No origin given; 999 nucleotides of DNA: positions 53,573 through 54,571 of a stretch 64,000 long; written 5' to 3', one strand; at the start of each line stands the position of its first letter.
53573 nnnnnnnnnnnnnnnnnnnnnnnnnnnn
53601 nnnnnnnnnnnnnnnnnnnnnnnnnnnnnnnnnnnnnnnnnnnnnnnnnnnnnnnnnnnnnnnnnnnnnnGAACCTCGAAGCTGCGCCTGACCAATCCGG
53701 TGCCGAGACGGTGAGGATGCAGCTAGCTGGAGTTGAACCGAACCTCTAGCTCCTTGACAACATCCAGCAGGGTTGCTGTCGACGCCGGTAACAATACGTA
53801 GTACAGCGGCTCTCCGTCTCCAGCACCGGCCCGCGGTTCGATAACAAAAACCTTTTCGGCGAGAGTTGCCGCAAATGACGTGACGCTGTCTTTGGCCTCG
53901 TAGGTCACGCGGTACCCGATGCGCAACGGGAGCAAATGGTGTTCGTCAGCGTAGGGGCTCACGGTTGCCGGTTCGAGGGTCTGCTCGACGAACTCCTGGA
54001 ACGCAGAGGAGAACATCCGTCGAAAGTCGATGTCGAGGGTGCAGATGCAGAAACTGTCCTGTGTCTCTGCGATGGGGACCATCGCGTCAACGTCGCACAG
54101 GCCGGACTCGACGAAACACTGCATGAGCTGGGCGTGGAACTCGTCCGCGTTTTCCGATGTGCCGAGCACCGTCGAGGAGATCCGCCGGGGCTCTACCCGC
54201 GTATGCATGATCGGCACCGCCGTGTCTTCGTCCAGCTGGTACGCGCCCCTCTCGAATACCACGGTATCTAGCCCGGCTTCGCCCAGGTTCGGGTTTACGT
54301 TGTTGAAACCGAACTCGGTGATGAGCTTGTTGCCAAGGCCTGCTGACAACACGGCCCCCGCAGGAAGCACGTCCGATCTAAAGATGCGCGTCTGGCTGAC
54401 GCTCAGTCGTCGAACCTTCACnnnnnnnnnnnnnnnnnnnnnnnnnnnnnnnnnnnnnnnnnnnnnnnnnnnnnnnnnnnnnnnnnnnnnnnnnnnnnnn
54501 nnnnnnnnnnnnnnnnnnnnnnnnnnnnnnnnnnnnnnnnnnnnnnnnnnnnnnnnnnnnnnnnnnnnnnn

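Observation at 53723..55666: Three-gene toxin/HTH/unknown operon at the prophage end (candidate defense or addiction cargo)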

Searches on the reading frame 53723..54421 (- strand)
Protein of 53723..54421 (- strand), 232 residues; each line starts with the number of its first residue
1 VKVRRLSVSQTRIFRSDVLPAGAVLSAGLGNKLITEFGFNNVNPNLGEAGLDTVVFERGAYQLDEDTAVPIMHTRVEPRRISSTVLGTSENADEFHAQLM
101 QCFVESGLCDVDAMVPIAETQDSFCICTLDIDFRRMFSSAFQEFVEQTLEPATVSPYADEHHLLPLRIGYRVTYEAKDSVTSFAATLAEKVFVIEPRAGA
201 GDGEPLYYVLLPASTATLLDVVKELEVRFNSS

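Call 3: search_protein_families(library=pfam, proteins=[window:53723-54421:-], max_evalue=1)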
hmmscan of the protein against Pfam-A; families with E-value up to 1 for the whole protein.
window:53723-54421:- (232 aa): 0 families

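Call 4: search_protein_families(library=padloc, proteins=[window:53723-54421:-], max_evalue=1)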
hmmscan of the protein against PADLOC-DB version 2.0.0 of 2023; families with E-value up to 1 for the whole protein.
window:53723-54421:- (232 aa): 0 families

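Call 5: search_protein_families(library=ncbifam, proteins=[window:53723-54421:-], max_evalue=1)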
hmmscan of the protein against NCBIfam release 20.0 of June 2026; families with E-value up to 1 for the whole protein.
window:53723-54421:- (232 aa): 0 families

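Call 6: search_protein_families(library=phrogs, proteins=[window:53723-54421:-], max_evalue=1)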
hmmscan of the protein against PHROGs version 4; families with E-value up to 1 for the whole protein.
window:53723-54421:- (232 aa): 0 families

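Call 9: find_homologous_proteins(query=window:53723-54421:-)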
Query window:53723-54421:- (232 aa): 2 proteins with E <= 0.001 among 1077 candidates.
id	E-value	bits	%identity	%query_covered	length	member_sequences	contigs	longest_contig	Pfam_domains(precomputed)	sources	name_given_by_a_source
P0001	6.0e-148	509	100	100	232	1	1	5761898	-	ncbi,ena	-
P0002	4.9e-77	277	55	99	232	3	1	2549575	-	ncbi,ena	-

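Call 11: find_encoding_contigs(protein=P0002, flank=10000, max_places=4)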
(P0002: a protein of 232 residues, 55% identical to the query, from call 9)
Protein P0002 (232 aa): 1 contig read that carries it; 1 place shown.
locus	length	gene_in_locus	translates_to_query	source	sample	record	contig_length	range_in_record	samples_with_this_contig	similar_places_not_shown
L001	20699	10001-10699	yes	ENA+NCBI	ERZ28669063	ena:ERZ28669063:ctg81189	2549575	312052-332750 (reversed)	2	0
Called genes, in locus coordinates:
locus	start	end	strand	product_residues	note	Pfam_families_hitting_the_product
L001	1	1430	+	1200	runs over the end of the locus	PF00176:SNF2-rel_dom, PF00270:DEAD, PF04851:ResIII, PF00271:Helicase_C, PF13020:NOV_C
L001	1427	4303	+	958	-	PF06634:DUF1156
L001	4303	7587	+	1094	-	PF18731:HEPN_Swt1, PF04465:DUF499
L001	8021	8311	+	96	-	-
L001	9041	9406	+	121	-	-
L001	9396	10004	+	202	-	PF12844:HTH_19 (faint), PF13560:HTH_31, PF01381:HTH_3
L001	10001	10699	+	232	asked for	-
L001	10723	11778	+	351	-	-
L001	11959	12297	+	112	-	PF01970:TctA (faint)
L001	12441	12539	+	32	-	-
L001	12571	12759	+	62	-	-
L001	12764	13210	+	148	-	-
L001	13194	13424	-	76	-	PF28529:McrB_lid (weak)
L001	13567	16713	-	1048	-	PF04313:HSDR_N, PF04851:ResIII, PF18766:SWI2_SNF2, PF22679:T1R_D3-like, PF11867:T1RH-like_C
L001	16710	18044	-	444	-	PF01420:Methylase_S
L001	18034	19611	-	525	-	PF12161:HsdM_N, PF02384:N6_Mtase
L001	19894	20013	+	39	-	-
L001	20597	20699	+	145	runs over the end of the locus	-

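Call 12: find_encoding_contigs(protein=P0001, flank=10000, max_places=3)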
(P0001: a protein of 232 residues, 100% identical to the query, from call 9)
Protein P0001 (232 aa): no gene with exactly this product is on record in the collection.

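Call 18: search_protein_families(library=pfam, proteins=[L001:10001-10699:+, L001:10723-11778:+, L001:9041-9406:+], max_evalue=10)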
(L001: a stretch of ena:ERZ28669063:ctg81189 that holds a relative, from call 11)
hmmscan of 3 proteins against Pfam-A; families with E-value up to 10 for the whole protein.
L001:10001-10699:+ (232 aa): 1 family
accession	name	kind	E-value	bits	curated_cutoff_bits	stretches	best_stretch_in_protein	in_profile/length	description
PF20248.3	DUF6603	-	0.22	10.5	27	1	159-197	236-274/502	Family of unknown function (DUF6603)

L001:10723-11778:+ (351 aa): 0 families

L001:9041-9406:+ (121 aa): 0 families

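Call 30: predict_structure(alignment_id=A1)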
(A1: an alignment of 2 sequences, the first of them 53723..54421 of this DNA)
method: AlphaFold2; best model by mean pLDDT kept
length: 232 residues; sequences in the alignment: 2
mean_pLDDT: 50.2   pTM: 0.46
mean pLDDT of the five models: 50.2, 41.0, 34.2, 29.8, 27.9
residues with pLDDT >= 90: 0; 70-90: 44; 50-70: 57; < 50: 131
segments of 3 or more residues with pLDDT < 50: 1-8, 60-69, 117-138, 140-142, 145-232
pLDDT, mean of each block of 10 residues (from residue 1): 41 60 69 77 66 65 41 70 64 73 74 49 35 43 46 31 33 36 35 35 33 42 42 33
secondary structure, 60 per line:
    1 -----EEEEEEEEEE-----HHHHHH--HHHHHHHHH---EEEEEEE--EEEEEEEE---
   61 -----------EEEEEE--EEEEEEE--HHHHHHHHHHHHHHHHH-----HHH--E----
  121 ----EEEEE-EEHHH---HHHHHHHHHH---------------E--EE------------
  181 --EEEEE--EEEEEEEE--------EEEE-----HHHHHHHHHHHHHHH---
elements in order: E6-15 H21-26 H29-37 E41-47 E50-57 E72-77 E80-86 H89-105 E125-129 H139-148 E183-187 E190-197 E206-209 H215-229

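Call 36: search_protein_representatives(alignment_id=A1)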
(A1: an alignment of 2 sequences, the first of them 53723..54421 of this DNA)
Query: 2 sequences, 232 profile positions. Proteins with E-value up to 0.001 (for the whole library): 298; up to 1e-10: 191; up to 1e-30: 4. The best 150 are listed.
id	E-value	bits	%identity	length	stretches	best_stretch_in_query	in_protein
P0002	6.4e-137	471.2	-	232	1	1-232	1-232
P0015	2.4e-35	138.8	-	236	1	1-231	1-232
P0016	1.9e-34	135.9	-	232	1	1-230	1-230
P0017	2.5e-31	125.7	-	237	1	8-226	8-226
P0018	6.4e-28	114.5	-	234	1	1-227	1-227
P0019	2.5e-27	112.5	-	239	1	3-230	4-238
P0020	2.1e-26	109.5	-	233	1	3-229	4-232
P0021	5.5e-26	108.2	-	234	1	1-229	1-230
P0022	7.9e-24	101.1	-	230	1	8-230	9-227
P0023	8.2e-24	101.0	-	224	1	1-229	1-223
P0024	1.5e-23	100.1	-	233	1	1-232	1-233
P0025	5.9e-23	98.3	-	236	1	5-226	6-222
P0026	6.6e-23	98.1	-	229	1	3-227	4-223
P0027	9.0e-23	97.6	-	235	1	1-229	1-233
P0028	9.3e-23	97.6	-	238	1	3-227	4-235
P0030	2.8e-22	96.0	-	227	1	5-227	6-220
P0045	1.4e-19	87.2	-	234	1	2-230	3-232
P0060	7.8e-19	84.8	-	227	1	3-226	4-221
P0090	1.7e-16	77.1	-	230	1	7-230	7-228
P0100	7.0e-16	75.1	-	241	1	3-229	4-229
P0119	1.3e-14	70.9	-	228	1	6-227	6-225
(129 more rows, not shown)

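Call 48: search_protein_families(library=pfam, alignment_id=A4, max_evalue=0.1)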
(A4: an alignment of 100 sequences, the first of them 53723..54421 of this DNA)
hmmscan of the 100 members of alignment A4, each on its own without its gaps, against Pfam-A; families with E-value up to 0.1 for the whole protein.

A. member 1, window:53723-54421:- (232 aa): 0 families

B. families by the number of members that match (of 100 scanned): 17 families
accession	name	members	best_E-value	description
PF25532.1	CH_CAMSAP2_N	2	0.054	CAMSAP2-like, calponin-homology domain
PF16841.11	CBM60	1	0.0032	Ca-dependent carbohydrate-binding module xylan-binding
PF19818.4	DUF6301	1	0.019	Family of unknown function (DUF6301)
PF24471.1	KH_DEAH11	1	0.022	DEAH11-like, KH-domain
PF19678.4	DUF6180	1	0.023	Family of unknown function (DUF6180)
PF01210.29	NAD_Gly3P_dh_N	1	0.027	NAD-dependent glycerol-3-phosphate dehydrogenase N-terminus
PF07638.17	Sigma70_ECF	1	0.028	ECF sigma factor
PF10747.14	SirA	1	0.03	Sporulation inhibitor of replication protein SirA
PF20903.3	SPL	1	0.032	Spore photoproduct lyase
PF20033.5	DUF6438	1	0.032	Domain of unknown function (DUF6438)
PF02224.24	Cytidylate_kin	1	0.038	Cytidylate kinase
PF03015.24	Sterile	1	0.059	Male sterility protein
PF22017.1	HP1454-like_C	1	0.063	LPP20 lipofamily protein, C-terminal domain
PF17182.10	OSK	1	0.073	OSK domain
PF06628.17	Catalase-rel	1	0.075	Catalase-related immune-responsive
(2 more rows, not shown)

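Call 49: search_solved_structures(query=A4, max_evalue=10, show_alignments=2)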
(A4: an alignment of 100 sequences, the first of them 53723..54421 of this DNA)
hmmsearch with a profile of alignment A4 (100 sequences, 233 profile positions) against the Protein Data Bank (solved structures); distinct sequences matched with E-value up to 10: 0.

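Call 50: search_protein_families(library=ncbifam, alignment_id=A4, max_evalue=0.1)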
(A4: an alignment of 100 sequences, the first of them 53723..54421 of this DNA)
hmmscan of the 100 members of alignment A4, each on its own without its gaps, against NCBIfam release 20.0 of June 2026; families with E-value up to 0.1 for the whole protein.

A. member 1, window:53723-54421:- (232 aa): 0 families

B. families by the number of members that match (of 100 scanned): 15 families
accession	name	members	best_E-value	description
TIGR03896.1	cyc_nuc_ocin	1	0.0075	bacteriocin-type transport-associated protein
NF007604.0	PRK10251.1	1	0.0076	enterobactin synthase subunit EntD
TIGR02481.1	hemeryth_dom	1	0.0085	hemerythrin domain-containing protein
NF033749.1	bact_hemeryth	1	0.022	bacteriohemerythrin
TIGR02748.1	GerC3_HepT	1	0.024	heptaprenyl diphosphate synthase component II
TIGR02039.1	CysD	1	0.03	sulfate adenylyltransferase, small subunit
NF010697.0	PRK14097.1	1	0.033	glucose-6-phosphate isomerase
TIGR04466.1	rSAM_BlsE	1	0.05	cytosylglucuronate decarboxylase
NF004356.0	PRK05732.1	1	0.056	2-octaprenyl-6-methoxyphenyl hydroxylase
NF052330.1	BetGlucosiCelf0468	1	0.065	beta-d-glucosidase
NF052679.1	InsChiInosDhIolG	1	0.07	bifunctional inositol 2-dehydrogenase/D-chiro-inositol 1-dehydrogenase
NF010067.0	PRK13547.1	1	0.07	heme ABC transporter ATP-binding protein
NF003096.0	PRK04019.1-2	1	0.075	50S ribosomal protein L10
NF008546.0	PRK11469.1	1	0.077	manganese efflux pump MntP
TIGR03139.1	QueF-II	1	0.083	preQ(1) synthase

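Call 51: find_encoding_contigs(protein=P0060, flank=5000, max_places=3)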
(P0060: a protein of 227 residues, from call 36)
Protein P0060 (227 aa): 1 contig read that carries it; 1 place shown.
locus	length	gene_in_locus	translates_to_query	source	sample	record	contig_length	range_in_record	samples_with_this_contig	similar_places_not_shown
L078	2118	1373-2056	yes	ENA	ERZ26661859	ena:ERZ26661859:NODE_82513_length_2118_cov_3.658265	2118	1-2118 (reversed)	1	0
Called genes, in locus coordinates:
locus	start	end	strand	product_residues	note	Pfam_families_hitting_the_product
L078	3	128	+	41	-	?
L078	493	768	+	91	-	-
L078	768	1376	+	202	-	PF15919:HicB_lk_antitox, PF21748:UPF0150 (weak), PF05534:HicB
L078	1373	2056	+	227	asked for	-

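Call 56: find_encoding_contigs(protein=P0015, flank=4000, max_places=2)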
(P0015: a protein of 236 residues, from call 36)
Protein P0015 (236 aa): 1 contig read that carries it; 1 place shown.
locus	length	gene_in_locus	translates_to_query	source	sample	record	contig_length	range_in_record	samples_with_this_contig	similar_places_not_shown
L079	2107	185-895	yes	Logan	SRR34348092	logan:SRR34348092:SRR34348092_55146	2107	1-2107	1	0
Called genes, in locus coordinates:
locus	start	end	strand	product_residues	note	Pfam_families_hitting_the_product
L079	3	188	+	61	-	?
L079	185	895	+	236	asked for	-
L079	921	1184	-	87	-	-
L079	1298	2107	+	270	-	?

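Call 57: find_encoding_contigs(protein=P0023, flank=4000, max_places=2)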
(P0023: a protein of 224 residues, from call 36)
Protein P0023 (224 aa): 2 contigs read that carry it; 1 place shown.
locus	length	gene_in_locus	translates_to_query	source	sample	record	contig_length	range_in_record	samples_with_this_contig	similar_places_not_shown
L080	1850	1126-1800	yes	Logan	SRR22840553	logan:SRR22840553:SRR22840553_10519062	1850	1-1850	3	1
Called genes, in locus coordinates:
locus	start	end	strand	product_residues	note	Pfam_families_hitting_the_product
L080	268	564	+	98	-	PF04365:BrnT_toxin (weak)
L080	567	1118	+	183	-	PF12441:CopG_antitoxin (weak)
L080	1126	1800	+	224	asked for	-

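Call 58: find_encoding_contigs(protein=P0100, flank=4000, max_places=2)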
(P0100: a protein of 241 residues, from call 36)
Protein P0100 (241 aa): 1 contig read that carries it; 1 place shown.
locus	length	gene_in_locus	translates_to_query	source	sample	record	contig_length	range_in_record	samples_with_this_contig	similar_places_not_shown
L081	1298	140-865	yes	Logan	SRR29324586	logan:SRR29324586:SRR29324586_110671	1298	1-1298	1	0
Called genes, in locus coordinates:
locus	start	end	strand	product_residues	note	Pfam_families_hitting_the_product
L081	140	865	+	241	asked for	-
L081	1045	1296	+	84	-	?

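Call 71: find_encoding_contigs(protein=P0030, flank=4000, max_places=2)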
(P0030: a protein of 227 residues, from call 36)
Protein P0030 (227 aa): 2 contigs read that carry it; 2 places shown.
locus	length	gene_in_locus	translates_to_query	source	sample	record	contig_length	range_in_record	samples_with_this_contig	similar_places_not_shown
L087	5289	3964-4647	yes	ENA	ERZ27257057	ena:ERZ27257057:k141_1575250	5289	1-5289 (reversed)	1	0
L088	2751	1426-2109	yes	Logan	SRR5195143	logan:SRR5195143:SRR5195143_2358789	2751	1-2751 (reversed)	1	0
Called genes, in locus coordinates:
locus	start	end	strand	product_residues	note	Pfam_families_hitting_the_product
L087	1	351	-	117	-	?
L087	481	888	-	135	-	-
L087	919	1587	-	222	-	-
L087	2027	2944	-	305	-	PF13610:DDE_Tnp_IS240 (weak)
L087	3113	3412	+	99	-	-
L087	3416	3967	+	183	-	PF15919:HicB_lk_antitox, PF15970:HicB-like_2, PF05534:HicB (weak)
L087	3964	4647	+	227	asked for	-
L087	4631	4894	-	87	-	-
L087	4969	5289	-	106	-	?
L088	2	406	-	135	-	?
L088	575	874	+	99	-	-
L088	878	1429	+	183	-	PF15919:HicB_lk_antitox, PF15970:HicB-like_2, PF05534:HicB (weak)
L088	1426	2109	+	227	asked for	-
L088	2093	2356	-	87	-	-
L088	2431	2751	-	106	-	?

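Call 72: find_encoding_contigs(protein=P0045, flank=4000, max_places=2)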
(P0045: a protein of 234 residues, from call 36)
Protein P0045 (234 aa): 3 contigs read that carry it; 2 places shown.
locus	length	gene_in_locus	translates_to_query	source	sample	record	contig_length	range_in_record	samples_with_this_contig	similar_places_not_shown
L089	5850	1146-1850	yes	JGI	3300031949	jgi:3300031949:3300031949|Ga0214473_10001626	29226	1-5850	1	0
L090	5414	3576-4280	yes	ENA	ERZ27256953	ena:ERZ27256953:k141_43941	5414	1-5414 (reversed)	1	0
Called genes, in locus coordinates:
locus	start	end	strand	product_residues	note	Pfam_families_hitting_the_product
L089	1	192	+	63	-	?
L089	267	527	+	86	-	-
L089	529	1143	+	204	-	PF15919:HicB_lk_antitox, PF15970:HicB-like_2 (weak), PF05534:HicB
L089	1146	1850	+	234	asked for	-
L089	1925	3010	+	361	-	PF04055:Radical_SAM, PF13353:Fer4_12 (weak), PF13186:SPASM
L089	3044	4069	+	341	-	PF01208:URO-D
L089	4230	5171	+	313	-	PF00762:Ferrochelatase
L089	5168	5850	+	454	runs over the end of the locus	PF01266:DAO (weak), PF01593:Amino_oxidase, PF13450:NAD_binding_8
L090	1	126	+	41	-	?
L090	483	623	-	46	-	-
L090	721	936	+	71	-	PF14384:BrnA_antitoxin (weak)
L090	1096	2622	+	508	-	PF13167:GTP-bdg_N, PF16360:GTP-bdg_M, PF01926:MMR_HSR1, PF02421:FeoB_N (weak)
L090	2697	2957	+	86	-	-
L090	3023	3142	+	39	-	-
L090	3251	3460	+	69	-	-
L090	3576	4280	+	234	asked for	-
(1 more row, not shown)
